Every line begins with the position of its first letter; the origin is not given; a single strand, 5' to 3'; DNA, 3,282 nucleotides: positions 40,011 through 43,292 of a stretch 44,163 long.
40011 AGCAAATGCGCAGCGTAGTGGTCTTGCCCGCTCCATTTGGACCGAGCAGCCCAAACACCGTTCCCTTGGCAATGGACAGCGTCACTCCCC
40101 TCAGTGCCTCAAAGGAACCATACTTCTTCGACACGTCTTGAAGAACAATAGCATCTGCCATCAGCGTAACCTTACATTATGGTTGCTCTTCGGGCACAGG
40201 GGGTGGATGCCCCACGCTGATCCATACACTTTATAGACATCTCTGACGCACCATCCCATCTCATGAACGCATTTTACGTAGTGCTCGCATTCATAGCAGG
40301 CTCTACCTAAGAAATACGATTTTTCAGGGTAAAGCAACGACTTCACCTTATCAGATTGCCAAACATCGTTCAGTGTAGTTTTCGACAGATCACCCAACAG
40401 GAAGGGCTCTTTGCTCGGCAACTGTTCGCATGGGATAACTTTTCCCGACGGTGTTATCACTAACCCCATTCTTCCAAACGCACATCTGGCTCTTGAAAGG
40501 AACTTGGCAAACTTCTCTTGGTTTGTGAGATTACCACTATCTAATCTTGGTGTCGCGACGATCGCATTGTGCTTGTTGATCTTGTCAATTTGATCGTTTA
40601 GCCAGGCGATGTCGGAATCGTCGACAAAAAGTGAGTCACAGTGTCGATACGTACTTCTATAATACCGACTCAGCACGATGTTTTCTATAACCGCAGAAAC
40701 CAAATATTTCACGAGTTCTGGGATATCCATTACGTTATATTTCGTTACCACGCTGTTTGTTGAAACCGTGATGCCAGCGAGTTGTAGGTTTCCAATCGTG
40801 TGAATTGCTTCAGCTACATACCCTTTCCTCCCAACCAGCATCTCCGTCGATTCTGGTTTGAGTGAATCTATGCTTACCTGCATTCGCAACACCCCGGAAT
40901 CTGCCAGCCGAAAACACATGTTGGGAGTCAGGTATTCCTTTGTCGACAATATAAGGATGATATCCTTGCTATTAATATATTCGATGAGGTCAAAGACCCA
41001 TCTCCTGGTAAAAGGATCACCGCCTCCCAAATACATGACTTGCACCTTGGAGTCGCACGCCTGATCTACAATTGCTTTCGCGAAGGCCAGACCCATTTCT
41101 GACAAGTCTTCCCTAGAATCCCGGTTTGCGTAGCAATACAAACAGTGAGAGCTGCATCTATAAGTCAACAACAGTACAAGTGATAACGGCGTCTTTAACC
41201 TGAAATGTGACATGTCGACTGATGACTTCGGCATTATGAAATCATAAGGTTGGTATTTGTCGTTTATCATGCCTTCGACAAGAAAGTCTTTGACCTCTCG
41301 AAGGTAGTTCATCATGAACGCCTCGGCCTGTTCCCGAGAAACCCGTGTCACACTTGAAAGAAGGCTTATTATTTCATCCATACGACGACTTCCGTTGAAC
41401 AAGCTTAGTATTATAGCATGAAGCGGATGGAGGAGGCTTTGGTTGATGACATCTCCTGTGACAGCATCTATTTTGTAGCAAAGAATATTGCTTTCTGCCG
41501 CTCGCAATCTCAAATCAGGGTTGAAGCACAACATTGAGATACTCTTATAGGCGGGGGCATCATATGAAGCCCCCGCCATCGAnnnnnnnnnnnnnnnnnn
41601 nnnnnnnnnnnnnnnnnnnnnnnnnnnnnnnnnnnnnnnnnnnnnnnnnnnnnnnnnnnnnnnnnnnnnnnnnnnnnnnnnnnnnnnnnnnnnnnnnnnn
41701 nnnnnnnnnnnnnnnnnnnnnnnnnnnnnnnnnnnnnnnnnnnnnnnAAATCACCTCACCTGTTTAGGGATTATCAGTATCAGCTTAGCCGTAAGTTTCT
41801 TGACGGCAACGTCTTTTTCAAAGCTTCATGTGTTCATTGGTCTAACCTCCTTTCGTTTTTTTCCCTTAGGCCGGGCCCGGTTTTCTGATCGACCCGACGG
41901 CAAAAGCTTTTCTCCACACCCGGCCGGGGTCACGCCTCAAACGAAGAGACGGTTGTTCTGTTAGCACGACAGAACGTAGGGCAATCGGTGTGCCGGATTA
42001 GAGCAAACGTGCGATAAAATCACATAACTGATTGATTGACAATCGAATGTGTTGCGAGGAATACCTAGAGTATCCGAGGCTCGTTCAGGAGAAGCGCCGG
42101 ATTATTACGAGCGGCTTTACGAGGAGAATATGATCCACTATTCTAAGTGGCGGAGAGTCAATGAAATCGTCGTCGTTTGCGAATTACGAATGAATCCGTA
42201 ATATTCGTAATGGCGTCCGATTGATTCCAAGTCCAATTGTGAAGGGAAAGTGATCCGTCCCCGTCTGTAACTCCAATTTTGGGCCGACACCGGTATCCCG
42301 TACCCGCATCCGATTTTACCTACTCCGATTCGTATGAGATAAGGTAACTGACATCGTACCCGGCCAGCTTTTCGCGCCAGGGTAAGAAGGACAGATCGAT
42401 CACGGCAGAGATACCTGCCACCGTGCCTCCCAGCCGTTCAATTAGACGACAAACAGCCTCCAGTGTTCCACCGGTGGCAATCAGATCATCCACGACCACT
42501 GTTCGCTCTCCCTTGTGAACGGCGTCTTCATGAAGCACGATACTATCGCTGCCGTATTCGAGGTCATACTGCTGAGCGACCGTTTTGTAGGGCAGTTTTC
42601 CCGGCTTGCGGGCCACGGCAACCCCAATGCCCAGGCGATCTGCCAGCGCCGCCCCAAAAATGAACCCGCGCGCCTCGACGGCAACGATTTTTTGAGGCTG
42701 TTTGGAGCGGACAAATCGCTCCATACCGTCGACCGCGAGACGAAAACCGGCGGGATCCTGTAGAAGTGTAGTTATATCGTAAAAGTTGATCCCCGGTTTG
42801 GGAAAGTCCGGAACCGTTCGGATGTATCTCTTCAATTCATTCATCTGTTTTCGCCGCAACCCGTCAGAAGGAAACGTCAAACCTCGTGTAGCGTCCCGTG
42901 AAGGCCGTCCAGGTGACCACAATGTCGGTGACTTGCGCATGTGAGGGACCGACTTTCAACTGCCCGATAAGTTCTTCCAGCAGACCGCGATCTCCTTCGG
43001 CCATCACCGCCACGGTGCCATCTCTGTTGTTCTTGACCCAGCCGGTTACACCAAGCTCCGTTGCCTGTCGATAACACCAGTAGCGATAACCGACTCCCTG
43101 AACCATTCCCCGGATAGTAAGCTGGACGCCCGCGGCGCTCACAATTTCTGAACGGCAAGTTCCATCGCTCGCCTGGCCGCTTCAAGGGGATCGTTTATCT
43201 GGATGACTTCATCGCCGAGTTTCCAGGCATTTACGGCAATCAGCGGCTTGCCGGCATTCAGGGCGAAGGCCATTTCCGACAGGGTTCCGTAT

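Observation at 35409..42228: Sigma-54/TPR-EBP-linked radical SAM-SPASM peptide-modification and ABC-2 export island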

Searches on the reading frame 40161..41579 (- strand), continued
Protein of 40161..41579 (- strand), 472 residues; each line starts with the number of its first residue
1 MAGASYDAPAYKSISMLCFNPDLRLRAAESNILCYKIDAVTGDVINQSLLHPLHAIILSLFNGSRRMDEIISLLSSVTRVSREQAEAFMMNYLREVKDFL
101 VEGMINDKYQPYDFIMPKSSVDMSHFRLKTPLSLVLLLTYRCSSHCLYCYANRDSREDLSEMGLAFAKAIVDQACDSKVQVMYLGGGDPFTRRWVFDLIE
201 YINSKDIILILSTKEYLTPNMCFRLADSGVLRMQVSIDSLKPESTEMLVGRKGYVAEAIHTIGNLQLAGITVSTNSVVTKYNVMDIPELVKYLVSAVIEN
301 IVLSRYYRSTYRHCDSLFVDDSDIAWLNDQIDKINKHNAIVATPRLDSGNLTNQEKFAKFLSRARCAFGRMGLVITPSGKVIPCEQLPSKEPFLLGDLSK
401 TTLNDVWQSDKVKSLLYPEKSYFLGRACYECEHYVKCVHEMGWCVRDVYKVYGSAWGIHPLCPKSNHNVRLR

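Call 72: search_protein_representatives(alignment_id=A3)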
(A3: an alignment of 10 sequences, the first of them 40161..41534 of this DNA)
Query: 10 sequences, 458 profile positions. Proteins with E-value up to 0.001 (for the whole library): 80591; up to 1e-10: 28273; up to 1e-30: 1209. The best 150 are listed.
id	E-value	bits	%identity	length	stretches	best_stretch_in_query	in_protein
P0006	5.5e-207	704.1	-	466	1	2-457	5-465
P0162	3.5e-154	530.1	-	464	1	1-451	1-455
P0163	1.9e-148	511.2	-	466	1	2-457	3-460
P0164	3.5e-143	493.8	-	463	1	3-457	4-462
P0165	2.4e-135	468.0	-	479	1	2-457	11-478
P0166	9.9e-129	446.2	-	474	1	6-457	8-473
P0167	1.0e-127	442.8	-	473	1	1-457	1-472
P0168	5.9e-125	433.7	-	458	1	2-457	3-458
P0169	1.5e-122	425.8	-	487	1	8-455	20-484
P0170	1.5e-117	409.3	-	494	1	7-458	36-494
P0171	9.9e-117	406.6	-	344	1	119-452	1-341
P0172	1.9e-116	405.7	-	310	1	147-457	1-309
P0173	1.0e-115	403.3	-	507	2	94-457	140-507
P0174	2.9e-115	401.8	-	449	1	28-454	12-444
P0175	3.0e-115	401.8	-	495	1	2-457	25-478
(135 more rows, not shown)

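Call 74: search_protein_families(library=pfam, proteins=[L001:6690-7043:+, L167:1084-1506:-, L166:2791-3153:+], max_evalue=5)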
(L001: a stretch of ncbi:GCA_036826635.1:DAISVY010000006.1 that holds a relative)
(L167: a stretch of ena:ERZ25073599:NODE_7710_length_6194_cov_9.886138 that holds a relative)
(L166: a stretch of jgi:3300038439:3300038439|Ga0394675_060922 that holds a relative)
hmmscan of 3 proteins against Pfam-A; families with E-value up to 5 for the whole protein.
L001:6690-7043:+ (117 aa): 0 families

L167:1084-1506:- (140 aa): 0 families

L166:2791-3153:+ (120 aa): 0 families

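Call 88: find_encoding_contigs(protein=P0012, flank=10000, max_places=2)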
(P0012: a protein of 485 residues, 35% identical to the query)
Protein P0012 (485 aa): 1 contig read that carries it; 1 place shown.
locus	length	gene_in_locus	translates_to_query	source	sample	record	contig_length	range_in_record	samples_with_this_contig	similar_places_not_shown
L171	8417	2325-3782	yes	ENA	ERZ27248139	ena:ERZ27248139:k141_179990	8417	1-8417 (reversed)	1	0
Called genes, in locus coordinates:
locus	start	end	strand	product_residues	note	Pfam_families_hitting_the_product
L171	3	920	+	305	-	?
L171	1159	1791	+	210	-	PF07638:Sigma70_ECF (faint), PF04542:Sigma70_r2, PF08281:Sigma70_r4_2, PF04545:Sigma70_r4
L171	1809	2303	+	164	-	-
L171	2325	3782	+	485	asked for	PF13353:Fer4_12 (weak), PF04055:Radical_SAM, PF13186:SPASM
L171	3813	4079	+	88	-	-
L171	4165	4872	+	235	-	-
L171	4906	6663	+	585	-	PF00664:ABC_membrane, PF00005:ABC_tran, PF13304:AAA_21 (faint)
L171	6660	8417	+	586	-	?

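Call 89: find_encoding_contigs(protein=P0009, flank=10000, max_places=2)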
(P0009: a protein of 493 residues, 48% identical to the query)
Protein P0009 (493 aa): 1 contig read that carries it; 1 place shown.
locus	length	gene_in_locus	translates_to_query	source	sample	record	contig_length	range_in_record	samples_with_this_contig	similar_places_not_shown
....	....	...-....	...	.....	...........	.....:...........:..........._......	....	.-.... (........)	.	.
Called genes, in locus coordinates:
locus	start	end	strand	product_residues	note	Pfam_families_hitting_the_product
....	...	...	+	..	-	-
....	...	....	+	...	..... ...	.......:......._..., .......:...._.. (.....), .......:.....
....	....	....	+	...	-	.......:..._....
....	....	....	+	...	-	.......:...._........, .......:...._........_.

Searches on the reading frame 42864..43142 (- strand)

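Call 52: search_protein_families(library=pfam, proteins=[window:42864-43142:-], max_evalue=0.001)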
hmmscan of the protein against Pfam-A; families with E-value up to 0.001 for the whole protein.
window:42864-43142:- (92 aa): 1 family
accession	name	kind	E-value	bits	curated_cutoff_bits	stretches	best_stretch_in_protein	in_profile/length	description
PF00708.24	Acylphosphatase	-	1.7e-25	89.5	22.5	1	7-89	2-84/85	Acylphosphatase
